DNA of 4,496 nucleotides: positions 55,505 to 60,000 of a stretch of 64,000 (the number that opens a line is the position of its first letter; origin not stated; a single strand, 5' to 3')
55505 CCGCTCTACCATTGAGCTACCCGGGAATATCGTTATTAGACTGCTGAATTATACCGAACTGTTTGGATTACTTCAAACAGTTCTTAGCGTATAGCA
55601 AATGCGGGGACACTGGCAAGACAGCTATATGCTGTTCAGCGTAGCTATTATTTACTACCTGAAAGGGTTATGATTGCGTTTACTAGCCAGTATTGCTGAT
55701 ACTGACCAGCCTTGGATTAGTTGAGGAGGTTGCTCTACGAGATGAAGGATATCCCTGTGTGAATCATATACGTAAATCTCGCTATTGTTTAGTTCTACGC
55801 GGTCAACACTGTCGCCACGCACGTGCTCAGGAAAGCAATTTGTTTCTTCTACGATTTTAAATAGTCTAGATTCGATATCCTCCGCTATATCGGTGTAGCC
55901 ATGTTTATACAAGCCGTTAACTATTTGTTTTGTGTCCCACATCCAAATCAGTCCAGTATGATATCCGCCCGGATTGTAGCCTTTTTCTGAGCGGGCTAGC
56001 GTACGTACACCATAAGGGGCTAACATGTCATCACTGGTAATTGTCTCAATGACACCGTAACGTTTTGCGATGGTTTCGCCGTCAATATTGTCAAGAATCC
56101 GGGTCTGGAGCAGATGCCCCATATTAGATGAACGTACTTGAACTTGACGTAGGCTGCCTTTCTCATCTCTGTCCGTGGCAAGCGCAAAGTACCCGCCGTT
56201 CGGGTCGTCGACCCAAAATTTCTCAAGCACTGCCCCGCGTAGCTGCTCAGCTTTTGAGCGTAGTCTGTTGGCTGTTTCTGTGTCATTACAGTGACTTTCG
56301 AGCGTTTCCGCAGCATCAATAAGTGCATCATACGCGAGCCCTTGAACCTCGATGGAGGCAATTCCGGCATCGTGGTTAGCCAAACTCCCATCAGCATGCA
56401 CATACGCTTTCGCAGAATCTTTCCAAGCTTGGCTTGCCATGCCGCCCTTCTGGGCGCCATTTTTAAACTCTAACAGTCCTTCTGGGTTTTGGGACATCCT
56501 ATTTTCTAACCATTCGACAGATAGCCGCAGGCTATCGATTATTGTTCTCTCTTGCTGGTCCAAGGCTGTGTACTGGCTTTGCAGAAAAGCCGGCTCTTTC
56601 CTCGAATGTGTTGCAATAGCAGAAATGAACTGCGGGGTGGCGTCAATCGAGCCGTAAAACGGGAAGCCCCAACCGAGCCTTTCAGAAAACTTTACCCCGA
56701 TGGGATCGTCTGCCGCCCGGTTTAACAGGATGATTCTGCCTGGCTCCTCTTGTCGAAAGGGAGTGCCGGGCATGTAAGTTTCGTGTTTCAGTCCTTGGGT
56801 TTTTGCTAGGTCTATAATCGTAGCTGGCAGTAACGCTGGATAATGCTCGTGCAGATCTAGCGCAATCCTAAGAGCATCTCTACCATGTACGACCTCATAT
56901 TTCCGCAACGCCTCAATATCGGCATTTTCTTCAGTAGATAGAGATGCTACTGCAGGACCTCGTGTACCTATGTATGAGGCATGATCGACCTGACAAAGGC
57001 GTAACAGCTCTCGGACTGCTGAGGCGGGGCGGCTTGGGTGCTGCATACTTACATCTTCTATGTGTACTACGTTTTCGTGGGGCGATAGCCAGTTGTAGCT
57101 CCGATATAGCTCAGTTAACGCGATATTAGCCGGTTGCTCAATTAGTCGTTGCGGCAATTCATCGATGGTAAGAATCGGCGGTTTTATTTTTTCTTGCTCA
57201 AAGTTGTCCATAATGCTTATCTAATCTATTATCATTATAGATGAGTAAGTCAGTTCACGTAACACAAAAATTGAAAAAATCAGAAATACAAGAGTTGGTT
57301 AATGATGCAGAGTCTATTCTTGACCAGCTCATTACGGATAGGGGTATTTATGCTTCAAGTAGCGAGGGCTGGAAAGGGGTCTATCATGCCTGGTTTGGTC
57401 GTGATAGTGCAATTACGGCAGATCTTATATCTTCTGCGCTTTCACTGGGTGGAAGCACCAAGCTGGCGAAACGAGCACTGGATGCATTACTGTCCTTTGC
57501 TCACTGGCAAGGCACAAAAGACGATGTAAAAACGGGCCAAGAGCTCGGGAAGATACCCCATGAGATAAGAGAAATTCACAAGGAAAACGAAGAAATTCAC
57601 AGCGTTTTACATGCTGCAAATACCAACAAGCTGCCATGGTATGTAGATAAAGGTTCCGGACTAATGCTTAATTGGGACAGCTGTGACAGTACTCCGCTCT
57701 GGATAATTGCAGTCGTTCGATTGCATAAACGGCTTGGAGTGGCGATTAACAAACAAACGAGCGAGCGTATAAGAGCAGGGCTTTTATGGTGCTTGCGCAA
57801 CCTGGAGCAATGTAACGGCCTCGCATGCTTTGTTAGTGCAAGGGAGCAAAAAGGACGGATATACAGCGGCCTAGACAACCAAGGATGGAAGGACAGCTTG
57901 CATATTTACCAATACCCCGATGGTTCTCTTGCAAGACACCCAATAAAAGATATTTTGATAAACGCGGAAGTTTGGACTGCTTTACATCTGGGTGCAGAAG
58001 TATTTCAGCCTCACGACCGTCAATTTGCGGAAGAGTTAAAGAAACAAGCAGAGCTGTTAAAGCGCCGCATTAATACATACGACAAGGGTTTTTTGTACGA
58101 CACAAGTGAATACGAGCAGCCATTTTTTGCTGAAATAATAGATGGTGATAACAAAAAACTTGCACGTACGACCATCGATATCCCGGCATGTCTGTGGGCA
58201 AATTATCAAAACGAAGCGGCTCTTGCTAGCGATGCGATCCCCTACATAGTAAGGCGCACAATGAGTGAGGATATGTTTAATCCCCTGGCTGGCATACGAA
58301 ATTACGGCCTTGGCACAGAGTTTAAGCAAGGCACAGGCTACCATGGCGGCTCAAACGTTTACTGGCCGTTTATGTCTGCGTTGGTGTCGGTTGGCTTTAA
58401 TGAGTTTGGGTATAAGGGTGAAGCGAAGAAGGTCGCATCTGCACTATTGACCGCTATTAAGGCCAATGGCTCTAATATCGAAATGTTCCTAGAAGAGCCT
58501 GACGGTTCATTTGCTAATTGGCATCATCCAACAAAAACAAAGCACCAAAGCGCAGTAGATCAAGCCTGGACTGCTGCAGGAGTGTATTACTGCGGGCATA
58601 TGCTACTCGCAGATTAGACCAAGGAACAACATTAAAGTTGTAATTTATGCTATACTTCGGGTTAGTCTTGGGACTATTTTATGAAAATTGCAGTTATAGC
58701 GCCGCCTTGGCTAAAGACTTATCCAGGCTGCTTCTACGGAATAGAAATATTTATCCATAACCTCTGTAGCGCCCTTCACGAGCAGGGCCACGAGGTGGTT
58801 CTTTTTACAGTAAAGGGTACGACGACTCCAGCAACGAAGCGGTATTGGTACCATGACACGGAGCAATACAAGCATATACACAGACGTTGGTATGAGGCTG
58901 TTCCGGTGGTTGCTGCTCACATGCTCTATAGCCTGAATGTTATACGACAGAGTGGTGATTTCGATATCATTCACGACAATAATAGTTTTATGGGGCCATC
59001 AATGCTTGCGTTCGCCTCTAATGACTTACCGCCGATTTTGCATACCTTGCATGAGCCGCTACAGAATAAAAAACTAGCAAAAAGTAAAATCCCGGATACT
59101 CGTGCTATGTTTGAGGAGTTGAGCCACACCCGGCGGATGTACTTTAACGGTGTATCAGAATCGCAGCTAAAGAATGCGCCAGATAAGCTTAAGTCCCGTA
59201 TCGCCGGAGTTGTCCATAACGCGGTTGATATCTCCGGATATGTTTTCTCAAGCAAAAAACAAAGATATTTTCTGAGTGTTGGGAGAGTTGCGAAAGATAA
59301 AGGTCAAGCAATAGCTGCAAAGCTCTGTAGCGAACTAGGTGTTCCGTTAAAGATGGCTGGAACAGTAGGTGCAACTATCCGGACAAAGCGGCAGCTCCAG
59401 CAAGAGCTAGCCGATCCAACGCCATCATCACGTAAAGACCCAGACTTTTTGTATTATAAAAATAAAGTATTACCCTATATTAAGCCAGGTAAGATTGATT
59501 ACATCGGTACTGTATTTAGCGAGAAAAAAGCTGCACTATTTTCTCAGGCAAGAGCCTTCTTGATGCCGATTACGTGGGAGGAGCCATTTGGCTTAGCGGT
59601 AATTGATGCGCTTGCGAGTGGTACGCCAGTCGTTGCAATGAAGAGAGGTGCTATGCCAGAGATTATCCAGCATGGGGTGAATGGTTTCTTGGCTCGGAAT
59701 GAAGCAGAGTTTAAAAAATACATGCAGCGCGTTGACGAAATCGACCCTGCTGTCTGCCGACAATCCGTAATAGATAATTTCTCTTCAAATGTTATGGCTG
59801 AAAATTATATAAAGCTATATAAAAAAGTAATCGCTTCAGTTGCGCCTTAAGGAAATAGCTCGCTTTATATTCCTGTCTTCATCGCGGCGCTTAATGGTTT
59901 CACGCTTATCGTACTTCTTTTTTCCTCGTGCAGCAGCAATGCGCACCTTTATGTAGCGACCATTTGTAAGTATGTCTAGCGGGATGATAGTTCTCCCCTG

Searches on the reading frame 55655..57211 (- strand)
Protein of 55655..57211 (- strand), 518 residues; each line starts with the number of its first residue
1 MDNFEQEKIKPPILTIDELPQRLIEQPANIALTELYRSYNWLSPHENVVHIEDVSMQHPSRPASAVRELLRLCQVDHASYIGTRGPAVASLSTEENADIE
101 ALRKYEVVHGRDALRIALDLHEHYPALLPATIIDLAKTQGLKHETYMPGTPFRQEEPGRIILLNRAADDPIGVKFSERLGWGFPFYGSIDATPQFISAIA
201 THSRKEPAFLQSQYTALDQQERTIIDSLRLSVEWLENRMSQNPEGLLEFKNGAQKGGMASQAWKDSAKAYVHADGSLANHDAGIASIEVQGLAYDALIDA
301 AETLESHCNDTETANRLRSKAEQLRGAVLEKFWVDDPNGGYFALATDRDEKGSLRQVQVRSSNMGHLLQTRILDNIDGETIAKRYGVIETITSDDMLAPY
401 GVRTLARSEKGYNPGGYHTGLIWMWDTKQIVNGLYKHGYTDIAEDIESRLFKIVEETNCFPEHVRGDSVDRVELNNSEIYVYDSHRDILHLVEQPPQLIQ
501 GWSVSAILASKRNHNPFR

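Call 7: search_protein_families(library=pfam, proteins=[window:55655-57211:-], max_evalue=0.01)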
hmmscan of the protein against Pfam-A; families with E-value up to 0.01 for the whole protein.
window:55655-57211:- (518 aa): 3 families
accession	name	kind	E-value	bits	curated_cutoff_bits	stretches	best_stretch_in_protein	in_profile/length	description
PF22422.2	MGH1-like_GH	-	3.1e-12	47.2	27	1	223-456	89-330/356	Mannosylglycerate hydrolase MGH1-like glycoside hydrolase domain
PF06202.20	GDE_C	-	2.4e-06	27.2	21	1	258-439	140-312/367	Amylo-alpha-1,6-glucosidase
PF12899.13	Glyco_hydro_100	-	0.0035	16.6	23.6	1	285-335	182-232/435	Alkaline and neutral invertase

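Call 10: find_related_loci(query=window:55655-57211:-, collection=genome_contigs, flank=10000)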
Query window:55655-57211:- (518 aa) in genome_contigs; peptide patterns used: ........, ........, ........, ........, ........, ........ (x = any residue, [..] = any of these).
16 stretches matched a pattern, but none encodes a relative of the query by tblastn (E <= 1e-3).
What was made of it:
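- Tried and rejected: A genome_contigs search with the flanking glycoside hydrolase found no close relative (call 10).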

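Call 12: find_encoding_contigs(protein=window:55655-57211:-, flank=10000, max_places=10)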
Protein window:55655-57211:- (518 aa): 1 contig read that carries it; 1 place shown.
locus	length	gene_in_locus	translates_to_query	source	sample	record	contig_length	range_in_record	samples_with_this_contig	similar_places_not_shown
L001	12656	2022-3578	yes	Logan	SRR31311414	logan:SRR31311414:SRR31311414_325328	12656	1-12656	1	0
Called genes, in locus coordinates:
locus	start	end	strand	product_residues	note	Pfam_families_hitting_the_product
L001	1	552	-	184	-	?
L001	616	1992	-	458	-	-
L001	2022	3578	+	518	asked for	PF06202:GDE_C (weak), PF22422:MGH1-like_GH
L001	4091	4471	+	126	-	-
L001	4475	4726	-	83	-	-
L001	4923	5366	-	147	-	-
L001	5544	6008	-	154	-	PF18967:PycTM (weak)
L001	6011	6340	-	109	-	-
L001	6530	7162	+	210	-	PF00717:Peptidase_S24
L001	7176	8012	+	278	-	-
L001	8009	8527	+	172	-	PF18967:PycTM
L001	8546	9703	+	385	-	-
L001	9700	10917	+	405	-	-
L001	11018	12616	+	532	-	PF08378:NERD, PF00270:DEAD (faint), PF01443:Viral_helicase1 (faint), PF09848:SLFN-g3_helicase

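Call 14: find_homologous_proteins(query=window:55655-57211:-)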
Query window:55655-57211:- (518 aa): 868 proteins with E <= 0.001 among 8000 candidates; the best 120 are listed.
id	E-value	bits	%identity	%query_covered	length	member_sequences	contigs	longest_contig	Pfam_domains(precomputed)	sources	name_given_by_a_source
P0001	0.0e+0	1187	100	100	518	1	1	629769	PF06202.21,PF22422.3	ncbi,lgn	-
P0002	1.6e-157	543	54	91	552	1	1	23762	PF22422.3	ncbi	-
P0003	1.2e-154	534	53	90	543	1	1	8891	PF22422.3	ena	-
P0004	1.2e-153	530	53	92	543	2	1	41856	PF22422.3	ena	-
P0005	3.5e-153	529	51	98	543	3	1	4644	PF06202.21,PF22422.3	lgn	-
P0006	3.2e-152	526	52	90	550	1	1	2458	PF22422.3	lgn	-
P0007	4.7e-152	525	52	90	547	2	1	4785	PF22422.3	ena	-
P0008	1.6e-151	523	51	90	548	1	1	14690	PF22422.3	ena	-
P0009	1.2e-150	521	52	91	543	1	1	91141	PF22422.3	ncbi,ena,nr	ncbi:MAG TPA: hypothetical protein VJ841_02400 [Candidatus Saccharimonadales bacterium]|nr:hypotheti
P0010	1.3e-150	520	54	92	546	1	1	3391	PF06202.21,PF22422.3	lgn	-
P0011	2.0e-150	520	51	92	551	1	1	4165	PF06202.21,PF22422.3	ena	-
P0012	3.2e-150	519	50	98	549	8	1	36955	PF06202.21,PF22422.3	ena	-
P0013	6.5e-150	518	52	91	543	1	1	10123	PF22422.3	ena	-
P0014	8.4e-150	518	50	97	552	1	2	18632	PF22422.3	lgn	-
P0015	9.1e-150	518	50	97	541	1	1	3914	PF06202.21,PF22422.3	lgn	-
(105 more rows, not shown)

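Call 27: find_encoding_contigs(protein=P0124, flank=10000, max_places=10)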
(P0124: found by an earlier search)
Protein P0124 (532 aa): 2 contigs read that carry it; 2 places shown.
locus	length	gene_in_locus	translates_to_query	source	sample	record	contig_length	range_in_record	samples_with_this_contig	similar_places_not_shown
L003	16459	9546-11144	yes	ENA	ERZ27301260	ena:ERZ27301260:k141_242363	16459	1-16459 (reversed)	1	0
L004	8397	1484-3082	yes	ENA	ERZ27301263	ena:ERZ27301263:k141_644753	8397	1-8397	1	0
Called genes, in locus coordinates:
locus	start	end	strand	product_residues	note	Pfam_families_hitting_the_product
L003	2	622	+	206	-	?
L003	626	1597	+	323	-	-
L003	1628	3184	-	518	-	PF05876:GpA_ATPase (weak), PF17289:Terminase_6C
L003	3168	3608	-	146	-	-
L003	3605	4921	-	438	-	PF02195:ParB_N, PF01555:N6_N4_Mtase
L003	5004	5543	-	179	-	-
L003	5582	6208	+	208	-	-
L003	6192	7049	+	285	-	-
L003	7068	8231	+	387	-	-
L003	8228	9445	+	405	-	-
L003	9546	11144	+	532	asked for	PF08378:NERD, PF00270:DEAD (faint), PF01443:Viral_helicase1 (faint), PF09848:SLFN-g3_helicase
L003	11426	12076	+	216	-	PF02668:TauD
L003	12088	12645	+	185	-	PF13875:DUF4202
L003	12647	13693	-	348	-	-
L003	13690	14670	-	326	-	PF23023:Anti-Pycsar_Apyc1, PF00753:Lactamase_B (faint), PF12706:Lactamase_B_2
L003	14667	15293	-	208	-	-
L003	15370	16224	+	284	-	-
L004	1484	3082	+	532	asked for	PF08378:NERD, PF00270:DEAD (faint), PF01443:Viral_helicase1 (faint), PF09848:SLFN-g3_helicase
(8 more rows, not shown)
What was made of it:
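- On Prophage: The related element in L003 has TerL and ParB-methylase (call 27).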

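Call 39: find_encoding_contigs(protein=P0002, flank=10000, max_places=3)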
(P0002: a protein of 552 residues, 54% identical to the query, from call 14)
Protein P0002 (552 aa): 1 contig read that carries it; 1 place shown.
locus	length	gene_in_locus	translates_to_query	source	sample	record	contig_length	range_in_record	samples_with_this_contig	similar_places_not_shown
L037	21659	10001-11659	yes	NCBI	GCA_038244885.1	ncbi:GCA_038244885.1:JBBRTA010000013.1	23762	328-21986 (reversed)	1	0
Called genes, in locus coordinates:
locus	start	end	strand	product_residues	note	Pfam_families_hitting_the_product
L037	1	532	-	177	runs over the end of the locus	-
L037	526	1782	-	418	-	PF01654:Cyt_bd_oxida_I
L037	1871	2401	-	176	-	PF01931:NTPase_I-T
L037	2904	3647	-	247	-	-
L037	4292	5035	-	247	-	PF01145:Band_7, PF13421:Band_7_1 (weak)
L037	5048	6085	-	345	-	PF01820:Dala_Dala_lig_N, PF02655:ATP-grasp_3 (weak), PF02222:ATP-grasp, PF07478:Dala_Dala_lig_C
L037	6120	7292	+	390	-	PF05496:RuvB_N, PF01078:Mg_chelatase (faint), PF13401:AAA_22 (faint), PF20720:nSTAND3 (weak), PF00004:AAA, PF13173:AAA_14 (faint), PF16193:AAA_assoc_2, PF12002:MgsA_C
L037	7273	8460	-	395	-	PF13439:Glyco_transf_4, PF13579:Glyco_trans_4_4 (faint), PF13524:Glyco_trans_1_2 (faint), PF00534:Glycos_transf_1, PF13692:Glyco_trans_1_4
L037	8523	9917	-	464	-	-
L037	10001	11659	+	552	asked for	PF22422:MGH1-like_GH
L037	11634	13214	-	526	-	PF01204:Trehalase, PF22422:MGH1-like_GH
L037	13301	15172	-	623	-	PF00009:GTP_EFTU, PF01926:MMR_HSR1 (weak), PF22042:EF-G_D2, PF03144:GTP_EFTU_D2, PF00679:EFG_C, PF21018:BipA_C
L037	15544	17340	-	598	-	PF00496:SBP_bac_5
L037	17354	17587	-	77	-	PF03840:SecG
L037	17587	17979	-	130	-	PF04020:Phage_holin_4_2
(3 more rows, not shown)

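Call 40: find_encoding_contigs(protein=P0009, flank=10000, max_places=3)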
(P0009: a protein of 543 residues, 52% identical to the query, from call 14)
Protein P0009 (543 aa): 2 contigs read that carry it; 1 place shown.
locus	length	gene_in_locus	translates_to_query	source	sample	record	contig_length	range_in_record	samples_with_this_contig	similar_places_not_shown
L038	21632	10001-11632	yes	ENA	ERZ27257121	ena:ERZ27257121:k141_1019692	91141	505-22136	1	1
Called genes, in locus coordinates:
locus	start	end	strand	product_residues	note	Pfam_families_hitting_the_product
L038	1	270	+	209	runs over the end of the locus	PF14333:DUF4389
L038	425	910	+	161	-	-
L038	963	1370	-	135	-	PF03479:PCC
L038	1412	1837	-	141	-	PF00293:NUDIX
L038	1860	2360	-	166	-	PF09900:DUF2127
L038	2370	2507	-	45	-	-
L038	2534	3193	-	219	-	PF00657:Lipase_GDSL (weak), PF13472:Lipase_GDSL_2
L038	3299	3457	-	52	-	-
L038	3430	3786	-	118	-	-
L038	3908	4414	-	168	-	PF04229:GrpB (faint)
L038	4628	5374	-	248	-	PF01145:Band_7, PF13421:Band_7_1 (weak)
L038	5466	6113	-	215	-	PF07963:N_methyl (weak)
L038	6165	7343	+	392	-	PF05496:RuvB_N, PF01078:Mg_chelatase (faint), PF13191:AAA_16 (faint), PF20720:nSTAND3 (weak), PF00004:AAA, PF16193:AAA_assoc_2, PF12002:MgsA_C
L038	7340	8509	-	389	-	PF13439:Glyco_transf_4, PF13524:Glyco_trans_1_2 (faint), PF13579:Glyco_trans_4_4 (weak), PF00534:Glycos_transf_1, PF13692:Glyco_trans_1_4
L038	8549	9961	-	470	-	-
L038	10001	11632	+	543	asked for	PF22422:MGH1-like_GH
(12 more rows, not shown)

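Call 85: search_protein_families(library=pfam, proteins=[L003:6192-7049:+, L003:5582-6208:+], max_evalue=0.001)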
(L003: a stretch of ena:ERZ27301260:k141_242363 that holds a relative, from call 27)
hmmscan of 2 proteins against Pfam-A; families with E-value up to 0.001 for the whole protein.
L003:6192-7049:+ (285 aa): 0 families

L003:5582-6208:+ (208 aa): 0 families

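Call 93: search_protein_families(library=padloc, proteins=[L003:5582-6208:+, L003:6192-7049:+, L003:13690-14670:-], max_evalue=0.001)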
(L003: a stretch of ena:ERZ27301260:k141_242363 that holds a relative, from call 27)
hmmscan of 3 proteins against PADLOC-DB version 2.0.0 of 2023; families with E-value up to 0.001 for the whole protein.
L003:5582-6208:+ (208 aa): 0 families

L003:6192-7049:+ (285 aa): 0 families

L003:13690-14670:- (326 aa): 0 families

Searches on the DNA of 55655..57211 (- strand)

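Call 31: search_rna_families(sources=[L003, L004], threshold=gathering)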
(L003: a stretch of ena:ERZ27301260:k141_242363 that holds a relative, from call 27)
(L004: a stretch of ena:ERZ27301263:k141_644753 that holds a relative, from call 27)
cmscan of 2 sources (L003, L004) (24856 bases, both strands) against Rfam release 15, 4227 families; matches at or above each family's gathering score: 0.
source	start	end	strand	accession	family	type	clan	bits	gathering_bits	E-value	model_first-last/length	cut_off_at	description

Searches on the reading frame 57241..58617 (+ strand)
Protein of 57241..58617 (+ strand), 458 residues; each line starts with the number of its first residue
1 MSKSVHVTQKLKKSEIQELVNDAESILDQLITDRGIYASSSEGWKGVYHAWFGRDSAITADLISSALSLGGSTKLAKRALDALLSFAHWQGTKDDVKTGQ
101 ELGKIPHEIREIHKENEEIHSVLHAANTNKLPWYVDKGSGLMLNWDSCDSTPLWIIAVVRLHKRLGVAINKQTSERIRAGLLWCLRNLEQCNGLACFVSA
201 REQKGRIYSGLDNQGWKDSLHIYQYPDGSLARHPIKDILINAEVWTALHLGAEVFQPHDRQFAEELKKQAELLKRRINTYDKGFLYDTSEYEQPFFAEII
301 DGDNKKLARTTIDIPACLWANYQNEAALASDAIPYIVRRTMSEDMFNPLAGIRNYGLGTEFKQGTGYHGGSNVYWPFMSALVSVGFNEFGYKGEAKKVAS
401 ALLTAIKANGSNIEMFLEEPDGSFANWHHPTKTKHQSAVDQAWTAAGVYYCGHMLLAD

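Call 7: search_protein_families(library=pfam, proteins=[window:57241-58617:+], max_evalue=0.01)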
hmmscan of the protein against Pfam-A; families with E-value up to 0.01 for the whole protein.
window:57241-58617:+ (458 aa): 1 family
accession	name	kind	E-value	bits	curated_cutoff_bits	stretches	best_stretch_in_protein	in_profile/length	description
PF22422.2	MGH1-like_GH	-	0.0085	16.1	27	0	375-444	297-356/356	Mannosylglycerate hydrolase MGH1-like glycoside hydrolase domain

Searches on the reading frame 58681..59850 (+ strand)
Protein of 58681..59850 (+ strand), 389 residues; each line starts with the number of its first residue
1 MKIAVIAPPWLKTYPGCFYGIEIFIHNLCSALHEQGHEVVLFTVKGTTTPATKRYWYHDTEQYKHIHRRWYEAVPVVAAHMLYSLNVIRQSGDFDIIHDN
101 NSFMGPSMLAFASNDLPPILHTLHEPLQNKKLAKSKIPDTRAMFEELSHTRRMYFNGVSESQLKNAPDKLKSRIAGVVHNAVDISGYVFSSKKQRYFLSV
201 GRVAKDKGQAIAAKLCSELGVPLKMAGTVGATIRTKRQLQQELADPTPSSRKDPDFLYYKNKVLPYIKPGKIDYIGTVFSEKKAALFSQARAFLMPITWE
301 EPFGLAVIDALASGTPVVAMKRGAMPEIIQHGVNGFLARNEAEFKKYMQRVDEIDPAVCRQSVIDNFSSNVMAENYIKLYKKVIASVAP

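Call 7: search_protein_families(library=pfam, proteins=[window:58681-59850:+], max_evalue=0.01)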
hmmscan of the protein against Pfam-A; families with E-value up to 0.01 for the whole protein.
window:58681-59850:+ (389 aa): 6 families
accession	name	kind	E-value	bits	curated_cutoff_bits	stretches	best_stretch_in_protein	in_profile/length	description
PF00534.26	Glycos_transf_1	-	1.3e-19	70.8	26.4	1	191-349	12-153/172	Glycosyl transferases group 1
PF13692.12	Glyco_trans_1_4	-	8.7e-17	62.1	27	1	271-350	60-138/142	Glycosyl transferases group 1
PF13439.12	Glyco_transf_4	-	1.2e-14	55.2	28.5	1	20-184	3-168/170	Glycosyltransferase Family 4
PF13579.12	Glyco_trans_4_4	-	5.6e-07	30.5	29.7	1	20-126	2-104/158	Glycosyl transferase 4-like domain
PF20706.3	GT4-conflict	-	5.5e-06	26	26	1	284-323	276-314/385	Family 4 Glycosyltransferase in conflict systems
PF13524.12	Glyco_trans_1_2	-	0.0031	17.9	25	0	269-353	27-113/144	Glycosyl transferase-like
